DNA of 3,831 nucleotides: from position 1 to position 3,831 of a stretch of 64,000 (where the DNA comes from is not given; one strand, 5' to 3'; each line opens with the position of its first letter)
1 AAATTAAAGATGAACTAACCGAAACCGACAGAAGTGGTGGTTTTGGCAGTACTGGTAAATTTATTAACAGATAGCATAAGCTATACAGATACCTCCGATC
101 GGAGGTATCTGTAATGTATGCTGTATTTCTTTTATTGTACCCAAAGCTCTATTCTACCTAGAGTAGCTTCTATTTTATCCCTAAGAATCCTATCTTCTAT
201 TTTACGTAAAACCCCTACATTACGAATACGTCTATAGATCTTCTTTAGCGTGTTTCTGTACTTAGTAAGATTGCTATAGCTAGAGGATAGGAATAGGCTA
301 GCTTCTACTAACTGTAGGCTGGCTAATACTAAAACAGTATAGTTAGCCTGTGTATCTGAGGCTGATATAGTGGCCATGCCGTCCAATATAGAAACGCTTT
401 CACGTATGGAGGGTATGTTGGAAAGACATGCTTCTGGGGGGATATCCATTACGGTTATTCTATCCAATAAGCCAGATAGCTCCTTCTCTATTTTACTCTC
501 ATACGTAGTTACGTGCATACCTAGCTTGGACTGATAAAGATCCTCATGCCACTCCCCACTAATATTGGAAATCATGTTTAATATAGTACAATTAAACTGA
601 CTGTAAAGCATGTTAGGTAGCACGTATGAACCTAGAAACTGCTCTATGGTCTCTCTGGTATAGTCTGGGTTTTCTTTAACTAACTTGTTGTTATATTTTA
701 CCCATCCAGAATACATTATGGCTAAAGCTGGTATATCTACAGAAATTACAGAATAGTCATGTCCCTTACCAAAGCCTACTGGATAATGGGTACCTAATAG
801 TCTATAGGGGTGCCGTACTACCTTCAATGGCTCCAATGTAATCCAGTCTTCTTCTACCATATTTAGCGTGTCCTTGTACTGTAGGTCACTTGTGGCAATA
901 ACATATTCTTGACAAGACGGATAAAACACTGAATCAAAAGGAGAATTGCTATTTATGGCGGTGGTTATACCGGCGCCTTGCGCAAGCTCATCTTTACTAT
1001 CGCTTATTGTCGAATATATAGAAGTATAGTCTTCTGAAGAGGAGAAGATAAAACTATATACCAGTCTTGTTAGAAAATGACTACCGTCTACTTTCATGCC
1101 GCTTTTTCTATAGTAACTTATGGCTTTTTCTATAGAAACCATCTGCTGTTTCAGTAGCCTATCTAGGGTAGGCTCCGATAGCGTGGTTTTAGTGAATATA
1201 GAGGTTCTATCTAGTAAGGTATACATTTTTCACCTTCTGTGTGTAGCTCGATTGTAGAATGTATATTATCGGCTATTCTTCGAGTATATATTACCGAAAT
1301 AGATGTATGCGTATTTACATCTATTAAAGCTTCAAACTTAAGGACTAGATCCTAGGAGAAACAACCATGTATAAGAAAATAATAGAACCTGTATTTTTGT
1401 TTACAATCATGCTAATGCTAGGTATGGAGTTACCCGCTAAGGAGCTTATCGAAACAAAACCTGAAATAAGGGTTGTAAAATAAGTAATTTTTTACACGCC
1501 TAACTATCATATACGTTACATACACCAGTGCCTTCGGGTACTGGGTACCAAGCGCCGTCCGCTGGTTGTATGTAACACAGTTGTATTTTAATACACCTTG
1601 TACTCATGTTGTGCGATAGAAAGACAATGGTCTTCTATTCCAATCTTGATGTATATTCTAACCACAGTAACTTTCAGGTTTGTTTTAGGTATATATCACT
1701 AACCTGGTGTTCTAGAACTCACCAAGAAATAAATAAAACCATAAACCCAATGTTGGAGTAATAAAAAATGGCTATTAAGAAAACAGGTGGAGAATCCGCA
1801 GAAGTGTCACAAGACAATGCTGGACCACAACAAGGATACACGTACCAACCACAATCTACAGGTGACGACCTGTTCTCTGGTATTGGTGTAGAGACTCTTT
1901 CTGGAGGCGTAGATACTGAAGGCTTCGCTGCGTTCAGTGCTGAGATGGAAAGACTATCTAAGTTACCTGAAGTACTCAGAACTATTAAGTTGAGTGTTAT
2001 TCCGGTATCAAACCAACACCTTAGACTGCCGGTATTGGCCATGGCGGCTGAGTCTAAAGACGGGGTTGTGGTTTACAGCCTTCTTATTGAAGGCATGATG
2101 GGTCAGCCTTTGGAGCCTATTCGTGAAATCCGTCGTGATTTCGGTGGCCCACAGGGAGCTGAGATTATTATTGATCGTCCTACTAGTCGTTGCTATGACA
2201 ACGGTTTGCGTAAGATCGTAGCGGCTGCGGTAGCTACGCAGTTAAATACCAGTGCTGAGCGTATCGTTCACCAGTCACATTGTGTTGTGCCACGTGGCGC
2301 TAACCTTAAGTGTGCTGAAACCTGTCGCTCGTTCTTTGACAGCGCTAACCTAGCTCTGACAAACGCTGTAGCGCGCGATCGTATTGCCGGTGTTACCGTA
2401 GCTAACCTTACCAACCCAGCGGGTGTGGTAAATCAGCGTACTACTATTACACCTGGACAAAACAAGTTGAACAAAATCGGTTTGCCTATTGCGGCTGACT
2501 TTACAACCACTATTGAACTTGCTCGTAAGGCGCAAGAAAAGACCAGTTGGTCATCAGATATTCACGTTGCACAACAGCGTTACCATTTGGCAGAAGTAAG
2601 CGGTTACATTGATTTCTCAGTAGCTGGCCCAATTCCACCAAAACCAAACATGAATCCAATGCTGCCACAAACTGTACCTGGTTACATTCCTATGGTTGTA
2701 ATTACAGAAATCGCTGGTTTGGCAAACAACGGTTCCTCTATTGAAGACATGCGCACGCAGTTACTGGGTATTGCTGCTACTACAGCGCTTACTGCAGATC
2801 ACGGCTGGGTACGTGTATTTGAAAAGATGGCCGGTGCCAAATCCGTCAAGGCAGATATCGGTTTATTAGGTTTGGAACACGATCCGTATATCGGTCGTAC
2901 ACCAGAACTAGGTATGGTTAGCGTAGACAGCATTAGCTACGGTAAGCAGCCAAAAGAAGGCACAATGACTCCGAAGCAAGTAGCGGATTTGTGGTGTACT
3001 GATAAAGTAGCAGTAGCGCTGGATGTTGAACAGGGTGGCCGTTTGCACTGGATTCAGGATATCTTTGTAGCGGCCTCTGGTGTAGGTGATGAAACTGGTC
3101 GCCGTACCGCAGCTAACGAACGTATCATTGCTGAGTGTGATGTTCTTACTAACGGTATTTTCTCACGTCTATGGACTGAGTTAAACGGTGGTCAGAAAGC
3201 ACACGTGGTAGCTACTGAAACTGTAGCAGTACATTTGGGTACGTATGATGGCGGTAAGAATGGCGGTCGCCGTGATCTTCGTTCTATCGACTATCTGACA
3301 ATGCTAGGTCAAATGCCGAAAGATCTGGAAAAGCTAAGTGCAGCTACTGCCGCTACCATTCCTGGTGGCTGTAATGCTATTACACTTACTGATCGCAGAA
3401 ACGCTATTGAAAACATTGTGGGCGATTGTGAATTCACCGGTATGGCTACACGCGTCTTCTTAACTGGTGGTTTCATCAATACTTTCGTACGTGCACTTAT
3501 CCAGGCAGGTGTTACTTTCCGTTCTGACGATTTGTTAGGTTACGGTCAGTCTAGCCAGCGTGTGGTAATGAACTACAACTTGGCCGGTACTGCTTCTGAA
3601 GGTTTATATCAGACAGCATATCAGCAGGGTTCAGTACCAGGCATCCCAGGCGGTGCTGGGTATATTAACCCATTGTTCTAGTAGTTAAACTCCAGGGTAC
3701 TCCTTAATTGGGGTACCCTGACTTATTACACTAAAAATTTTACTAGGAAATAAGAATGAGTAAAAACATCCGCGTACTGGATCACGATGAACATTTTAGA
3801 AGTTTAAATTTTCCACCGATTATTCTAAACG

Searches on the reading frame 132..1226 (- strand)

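Call 77: search_protein_families(library=phrogs, proteins=[window:132-1226:-])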
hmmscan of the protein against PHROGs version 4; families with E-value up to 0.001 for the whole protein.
window:132-1226:- (364 aa): 2 families
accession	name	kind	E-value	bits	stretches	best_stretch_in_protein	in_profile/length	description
phrog_3938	-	unknown function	2e-42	146.5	1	1-343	1-337/359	-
phrog_14481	-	head and packaging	4e-06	26.9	1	21-243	19-237/369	virion structural protein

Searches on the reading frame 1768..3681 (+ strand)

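Call 7: search_protein_families(library=phrogs, proteins=[window:1768-3681:+])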
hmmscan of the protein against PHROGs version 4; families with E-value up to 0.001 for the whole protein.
window:1768-3681:+ (637 aa): 1 family
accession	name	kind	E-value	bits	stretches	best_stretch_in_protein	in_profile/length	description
phrog_4795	-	DNA, RNA and nucleotide metabolism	1.8e-37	130.3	1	88-626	134-664/677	nuclear shell protein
